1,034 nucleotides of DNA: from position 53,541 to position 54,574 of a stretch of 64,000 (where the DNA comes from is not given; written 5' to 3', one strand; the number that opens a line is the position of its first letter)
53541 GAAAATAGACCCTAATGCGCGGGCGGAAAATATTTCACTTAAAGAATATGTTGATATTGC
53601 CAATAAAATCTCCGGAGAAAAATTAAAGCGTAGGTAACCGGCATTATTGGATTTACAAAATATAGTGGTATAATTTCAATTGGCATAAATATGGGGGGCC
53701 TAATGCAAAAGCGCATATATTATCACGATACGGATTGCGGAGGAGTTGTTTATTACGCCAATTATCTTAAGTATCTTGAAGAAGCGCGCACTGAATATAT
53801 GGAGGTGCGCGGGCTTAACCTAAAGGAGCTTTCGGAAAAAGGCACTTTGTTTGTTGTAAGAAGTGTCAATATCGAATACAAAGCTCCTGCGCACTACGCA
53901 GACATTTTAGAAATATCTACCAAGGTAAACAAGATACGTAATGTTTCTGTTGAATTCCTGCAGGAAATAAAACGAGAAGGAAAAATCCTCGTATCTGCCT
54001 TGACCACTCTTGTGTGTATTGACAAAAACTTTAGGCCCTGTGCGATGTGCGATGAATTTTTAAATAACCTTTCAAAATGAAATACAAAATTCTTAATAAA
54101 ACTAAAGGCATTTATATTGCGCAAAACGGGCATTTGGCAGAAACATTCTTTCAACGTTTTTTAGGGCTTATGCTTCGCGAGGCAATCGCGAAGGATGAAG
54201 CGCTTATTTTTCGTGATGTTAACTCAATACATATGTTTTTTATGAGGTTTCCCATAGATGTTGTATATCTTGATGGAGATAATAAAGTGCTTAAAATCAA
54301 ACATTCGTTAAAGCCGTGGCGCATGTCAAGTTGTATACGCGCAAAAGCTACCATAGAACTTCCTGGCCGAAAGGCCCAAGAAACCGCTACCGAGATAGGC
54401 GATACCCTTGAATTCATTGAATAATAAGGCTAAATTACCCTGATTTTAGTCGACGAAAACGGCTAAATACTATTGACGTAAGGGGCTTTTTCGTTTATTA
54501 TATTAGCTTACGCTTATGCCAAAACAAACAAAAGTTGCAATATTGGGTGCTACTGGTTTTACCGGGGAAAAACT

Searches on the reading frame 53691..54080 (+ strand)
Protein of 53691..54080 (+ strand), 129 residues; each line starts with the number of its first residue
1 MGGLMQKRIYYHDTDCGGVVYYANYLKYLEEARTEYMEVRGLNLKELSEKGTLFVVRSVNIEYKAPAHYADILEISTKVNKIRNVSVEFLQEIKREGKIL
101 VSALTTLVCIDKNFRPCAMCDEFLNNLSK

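Call 99: search_protein_families(library=pfam, proteins=[window:53691-54080:+], max_evalue=0.01)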
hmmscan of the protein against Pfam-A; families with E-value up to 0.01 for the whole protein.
window:53691-54080:+ (129 aa): 3 families
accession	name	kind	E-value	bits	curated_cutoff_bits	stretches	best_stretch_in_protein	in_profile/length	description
PF13279.12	4HBT_2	-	2e-17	64.2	25.5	1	12-126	4-121/122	Thioesterase-like superfamily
PF03061.28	4HBT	-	4.5e-16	59.4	20.6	1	17-99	1-76/79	Thioesterase superfamily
PF01643.23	Acyl-ACP_TE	-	7.1e-07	29.5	23.7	1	9-125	10-129/131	Acyl-ACP thioesterase N-terminal domain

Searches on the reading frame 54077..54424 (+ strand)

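Call 99: search_protein_families(library=pfam, proteins=[window:54077-54424:+], max_evalue=0.01)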
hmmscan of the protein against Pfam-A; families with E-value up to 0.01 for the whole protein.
window:54077-54424:+ (115 aa): 1 family
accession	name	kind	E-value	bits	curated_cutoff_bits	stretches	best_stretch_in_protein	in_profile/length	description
PF02643.20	DUF192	-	1.8e-19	70.1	27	1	20-113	5-96/96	Uncharacterized ACR, COG1430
